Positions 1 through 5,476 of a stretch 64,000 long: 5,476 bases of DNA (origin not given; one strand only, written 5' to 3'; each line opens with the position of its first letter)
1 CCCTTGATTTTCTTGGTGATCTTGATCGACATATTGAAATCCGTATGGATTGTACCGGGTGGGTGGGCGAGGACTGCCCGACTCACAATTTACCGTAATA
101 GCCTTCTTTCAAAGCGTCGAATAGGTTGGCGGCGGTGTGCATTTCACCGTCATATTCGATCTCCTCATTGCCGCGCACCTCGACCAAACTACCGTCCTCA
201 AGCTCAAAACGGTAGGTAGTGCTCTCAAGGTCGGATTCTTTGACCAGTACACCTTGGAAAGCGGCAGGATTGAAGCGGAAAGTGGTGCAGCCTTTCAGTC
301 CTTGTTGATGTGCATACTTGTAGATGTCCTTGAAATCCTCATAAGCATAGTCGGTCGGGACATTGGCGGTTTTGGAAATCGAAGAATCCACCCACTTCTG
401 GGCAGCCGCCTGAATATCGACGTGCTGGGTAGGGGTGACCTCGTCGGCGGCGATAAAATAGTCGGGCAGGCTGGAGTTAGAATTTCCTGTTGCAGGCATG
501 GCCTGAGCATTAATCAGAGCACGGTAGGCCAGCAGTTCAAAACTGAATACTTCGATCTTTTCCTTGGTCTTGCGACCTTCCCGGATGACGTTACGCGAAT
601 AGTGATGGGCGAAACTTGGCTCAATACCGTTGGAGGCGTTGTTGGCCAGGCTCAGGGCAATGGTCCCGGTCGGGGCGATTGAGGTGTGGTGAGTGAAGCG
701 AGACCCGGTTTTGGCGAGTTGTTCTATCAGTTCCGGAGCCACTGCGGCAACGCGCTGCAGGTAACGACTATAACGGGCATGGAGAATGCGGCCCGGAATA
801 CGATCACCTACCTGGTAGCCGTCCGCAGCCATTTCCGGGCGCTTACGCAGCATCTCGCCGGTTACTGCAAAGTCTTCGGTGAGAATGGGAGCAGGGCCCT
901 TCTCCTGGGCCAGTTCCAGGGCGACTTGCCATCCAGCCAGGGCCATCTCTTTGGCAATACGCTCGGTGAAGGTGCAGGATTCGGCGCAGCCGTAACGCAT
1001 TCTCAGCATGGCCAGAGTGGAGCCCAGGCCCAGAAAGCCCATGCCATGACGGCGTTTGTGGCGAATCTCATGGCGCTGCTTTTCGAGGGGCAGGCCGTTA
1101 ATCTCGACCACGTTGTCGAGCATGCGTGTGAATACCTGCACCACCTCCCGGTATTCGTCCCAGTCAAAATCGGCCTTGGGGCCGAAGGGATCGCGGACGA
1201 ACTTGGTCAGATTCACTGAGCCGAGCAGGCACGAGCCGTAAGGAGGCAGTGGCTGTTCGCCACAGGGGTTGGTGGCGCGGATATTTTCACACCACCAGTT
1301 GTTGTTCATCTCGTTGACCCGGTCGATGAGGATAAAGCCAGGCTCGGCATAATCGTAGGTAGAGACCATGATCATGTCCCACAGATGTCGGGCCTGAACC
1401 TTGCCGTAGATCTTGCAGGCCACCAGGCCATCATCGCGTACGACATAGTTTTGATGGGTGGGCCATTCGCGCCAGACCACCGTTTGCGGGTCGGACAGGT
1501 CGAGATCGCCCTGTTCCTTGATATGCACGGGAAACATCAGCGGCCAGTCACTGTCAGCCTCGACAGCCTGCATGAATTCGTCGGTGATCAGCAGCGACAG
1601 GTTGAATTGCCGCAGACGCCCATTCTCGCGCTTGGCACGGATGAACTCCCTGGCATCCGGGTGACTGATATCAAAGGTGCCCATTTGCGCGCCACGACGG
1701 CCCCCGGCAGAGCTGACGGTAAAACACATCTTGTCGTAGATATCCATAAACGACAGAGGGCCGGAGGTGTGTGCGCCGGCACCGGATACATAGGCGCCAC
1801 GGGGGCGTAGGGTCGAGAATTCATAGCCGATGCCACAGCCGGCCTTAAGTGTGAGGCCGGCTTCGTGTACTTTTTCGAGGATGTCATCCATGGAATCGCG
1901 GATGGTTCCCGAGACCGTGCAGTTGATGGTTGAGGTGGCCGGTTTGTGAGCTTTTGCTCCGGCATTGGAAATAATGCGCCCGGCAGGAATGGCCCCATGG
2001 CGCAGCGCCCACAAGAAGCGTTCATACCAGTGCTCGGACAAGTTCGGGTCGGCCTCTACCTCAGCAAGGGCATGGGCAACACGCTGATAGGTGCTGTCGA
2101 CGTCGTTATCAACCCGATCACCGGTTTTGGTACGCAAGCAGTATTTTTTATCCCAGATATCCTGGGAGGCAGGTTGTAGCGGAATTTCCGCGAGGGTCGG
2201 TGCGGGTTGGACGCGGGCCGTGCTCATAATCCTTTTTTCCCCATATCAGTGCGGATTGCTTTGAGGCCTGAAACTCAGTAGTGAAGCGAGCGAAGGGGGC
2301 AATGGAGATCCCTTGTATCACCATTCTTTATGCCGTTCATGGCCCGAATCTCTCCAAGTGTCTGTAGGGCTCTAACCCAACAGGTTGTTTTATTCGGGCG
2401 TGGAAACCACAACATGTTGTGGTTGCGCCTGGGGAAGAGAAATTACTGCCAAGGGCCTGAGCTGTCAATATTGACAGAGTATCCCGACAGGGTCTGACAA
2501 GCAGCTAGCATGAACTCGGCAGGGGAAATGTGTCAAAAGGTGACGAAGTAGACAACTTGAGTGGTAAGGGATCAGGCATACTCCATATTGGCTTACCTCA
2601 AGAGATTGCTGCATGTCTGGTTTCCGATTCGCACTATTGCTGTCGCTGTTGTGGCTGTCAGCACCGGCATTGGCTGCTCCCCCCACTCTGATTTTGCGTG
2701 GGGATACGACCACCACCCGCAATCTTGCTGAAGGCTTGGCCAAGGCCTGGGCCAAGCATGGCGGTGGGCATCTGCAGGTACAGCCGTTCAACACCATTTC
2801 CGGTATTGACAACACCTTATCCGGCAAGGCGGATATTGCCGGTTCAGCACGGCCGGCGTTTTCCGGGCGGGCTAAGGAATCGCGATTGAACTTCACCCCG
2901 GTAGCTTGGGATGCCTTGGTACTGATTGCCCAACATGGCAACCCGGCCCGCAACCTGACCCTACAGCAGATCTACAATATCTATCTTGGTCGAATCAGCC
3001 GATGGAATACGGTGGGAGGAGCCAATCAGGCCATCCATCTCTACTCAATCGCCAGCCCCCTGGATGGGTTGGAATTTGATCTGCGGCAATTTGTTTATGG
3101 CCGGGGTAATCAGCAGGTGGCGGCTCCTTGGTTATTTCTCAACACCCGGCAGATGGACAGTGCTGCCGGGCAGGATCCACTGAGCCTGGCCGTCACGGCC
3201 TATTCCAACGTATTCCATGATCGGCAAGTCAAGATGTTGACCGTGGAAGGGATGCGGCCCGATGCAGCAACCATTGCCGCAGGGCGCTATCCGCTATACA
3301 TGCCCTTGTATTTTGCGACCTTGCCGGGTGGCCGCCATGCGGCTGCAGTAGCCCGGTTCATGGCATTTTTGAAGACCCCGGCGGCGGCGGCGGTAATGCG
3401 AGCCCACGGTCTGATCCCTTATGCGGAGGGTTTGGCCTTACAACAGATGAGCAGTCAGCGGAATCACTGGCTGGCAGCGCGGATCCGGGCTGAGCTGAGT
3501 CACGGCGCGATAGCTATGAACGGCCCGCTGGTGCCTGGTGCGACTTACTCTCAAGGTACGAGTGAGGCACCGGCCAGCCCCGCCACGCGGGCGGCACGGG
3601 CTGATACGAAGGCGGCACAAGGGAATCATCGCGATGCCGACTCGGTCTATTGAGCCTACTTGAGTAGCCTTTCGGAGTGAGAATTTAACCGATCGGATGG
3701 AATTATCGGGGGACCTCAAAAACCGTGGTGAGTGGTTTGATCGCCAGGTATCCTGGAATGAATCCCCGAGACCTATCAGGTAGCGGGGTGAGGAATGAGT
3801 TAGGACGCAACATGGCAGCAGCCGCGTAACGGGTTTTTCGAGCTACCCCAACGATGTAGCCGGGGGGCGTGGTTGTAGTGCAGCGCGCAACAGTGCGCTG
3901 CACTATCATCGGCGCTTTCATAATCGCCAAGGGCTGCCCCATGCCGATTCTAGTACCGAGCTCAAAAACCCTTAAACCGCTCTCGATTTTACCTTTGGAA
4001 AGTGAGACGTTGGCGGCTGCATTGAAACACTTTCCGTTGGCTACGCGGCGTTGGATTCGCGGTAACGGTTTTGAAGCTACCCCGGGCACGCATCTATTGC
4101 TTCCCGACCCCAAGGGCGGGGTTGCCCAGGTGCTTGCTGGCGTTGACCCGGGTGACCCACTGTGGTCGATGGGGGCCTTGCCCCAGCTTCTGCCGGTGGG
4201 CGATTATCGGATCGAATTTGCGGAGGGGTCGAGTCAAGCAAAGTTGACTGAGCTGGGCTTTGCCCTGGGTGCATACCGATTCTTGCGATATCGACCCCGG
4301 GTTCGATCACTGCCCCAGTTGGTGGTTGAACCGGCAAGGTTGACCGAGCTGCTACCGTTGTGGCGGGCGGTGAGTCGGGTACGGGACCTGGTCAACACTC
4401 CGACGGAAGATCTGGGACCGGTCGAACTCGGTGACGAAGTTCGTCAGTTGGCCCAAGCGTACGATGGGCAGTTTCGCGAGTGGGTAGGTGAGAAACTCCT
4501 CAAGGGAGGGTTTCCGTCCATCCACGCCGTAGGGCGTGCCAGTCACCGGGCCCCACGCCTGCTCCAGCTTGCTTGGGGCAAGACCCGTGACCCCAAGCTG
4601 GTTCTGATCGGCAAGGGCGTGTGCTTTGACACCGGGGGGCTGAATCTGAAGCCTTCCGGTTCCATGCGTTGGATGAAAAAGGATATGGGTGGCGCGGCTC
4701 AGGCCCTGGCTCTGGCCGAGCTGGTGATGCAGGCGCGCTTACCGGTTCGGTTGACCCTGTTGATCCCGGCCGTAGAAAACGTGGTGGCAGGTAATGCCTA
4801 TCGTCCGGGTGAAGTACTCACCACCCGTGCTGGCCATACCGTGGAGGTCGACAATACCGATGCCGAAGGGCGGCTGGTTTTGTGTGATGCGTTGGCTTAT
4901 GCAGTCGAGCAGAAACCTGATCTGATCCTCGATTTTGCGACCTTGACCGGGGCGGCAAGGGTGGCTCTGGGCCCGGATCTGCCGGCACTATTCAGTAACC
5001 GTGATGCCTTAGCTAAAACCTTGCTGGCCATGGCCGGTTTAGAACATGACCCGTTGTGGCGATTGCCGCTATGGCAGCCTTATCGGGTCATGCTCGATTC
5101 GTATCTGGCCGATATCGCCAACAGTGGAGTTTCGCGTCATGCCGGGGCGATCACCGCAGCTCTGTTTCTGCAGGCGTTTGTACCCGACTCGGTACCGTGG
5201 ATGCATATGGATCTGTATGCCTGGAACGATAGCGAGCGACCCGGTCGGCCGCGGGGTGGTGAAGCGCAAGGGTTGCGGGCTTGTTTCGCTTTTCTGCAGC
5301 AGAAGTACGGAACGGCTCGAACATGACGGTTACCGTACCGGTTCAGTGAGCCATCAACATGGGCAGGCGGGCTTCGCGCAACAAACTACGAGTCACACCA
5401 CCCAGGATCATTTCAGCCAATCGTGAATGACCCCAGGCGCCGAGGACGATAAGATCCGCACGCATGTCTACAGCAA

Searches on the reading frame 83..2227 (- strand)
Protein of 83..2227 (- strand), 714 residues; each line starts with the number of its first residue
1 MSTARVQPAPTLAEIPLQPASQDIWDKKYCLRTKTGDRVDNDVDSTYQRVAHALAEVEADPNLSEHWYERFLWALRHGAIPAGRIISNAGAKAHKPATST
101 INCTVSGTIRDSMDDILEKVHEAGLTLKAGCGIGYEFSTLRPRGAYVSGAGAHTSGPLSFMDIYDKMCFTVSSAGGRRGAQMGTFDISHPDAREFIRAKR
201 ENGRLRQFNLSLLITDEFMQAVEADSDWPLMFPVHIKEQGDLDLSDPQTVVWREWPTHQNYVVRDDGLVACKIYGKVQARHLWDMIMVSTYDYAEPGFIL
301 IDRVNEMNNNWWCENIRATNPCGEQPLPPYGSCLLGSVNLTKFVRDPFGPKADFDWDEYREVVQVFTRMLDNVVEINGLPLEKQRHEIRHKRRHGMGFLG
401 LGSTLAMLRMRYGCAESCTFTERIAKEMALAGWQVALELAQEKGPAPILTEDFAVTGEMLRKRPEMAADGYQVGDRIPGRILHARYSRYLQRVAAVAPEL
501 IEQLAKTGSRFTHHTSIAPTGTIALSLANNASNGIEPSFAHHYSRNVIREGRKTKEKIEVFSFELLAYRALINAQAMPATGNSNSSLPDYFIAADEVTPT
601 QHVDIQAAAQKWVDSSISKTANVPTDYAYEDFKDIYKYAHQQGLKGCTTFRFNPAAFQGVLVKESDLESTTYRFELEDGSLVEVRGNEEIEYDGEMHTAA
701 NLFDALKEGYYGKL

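Call 61: search_protein_families(library=pfam, max_evalue=1e-12, proteins=[window:83-2227:-])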
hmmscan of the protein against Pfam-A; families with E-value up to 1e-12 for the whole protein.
window:83-2227:- (714 aa): 1 family
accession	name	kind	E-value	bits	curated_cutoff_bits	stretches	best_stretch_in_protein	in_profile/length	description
PF02867.20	Ribonuc_red_lgC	-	6.5e-128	428.1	23.9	1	103-649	3-522/523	Ribonucleotide reductase, barrel domain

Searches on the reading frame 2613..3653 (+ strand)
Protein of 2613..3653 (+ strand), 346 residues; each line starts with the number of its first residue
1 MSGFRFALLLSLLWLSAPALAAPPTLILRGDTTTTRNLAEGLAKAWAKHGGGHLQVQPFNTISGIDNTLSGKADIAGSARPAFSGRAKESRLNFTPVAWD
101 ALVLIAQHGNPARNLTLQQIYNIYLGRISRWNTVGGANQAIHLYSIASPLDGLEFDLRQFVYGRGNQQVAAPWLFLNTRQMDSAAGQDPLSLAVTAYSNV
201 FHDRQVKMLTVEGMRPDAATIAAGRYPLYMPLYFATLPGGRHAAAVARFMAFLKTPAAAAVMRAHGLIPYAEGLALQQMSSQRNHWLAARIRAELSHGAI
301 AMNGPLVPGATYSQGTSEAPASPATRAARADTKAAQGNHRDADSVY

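Call 61: search_protein_families(library=pfam, max_evalue=1e-12, proteins=[window:2613-3653:+])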
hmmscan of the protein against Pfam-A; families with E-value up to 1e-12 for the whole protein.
window:2613-3653:+ (346 aa): 1 family
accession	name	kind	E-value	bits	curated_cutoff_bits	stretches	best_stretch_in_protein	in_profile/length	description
PF12849.12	PBP_like_2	-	1.6e-15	58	27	1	33-253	18-263/267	PBP superfamily domain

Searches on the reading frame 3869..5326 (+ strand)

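Call 61: search_protein_families(library=pfam, max_evalue=1e-12, proteins=[window:3869-5326:+])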
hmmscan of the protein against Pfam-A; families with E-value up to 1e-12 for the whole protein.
window:3869-5326:+ (485 aa): 2 families
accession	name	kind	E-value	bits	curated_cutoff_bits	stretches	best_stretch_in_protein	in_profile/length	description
PF00883.26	Peptidase_M17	-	3.5e-102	342.3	25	1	171-470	3-307/310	Cytosol aminopeptidase family, catalytic domain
PF21337.3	Peptidase_M17_N_1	-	3.9e-23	82.2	27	1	42-153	5-117/118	M17 aminopeptidase, N-terminal domain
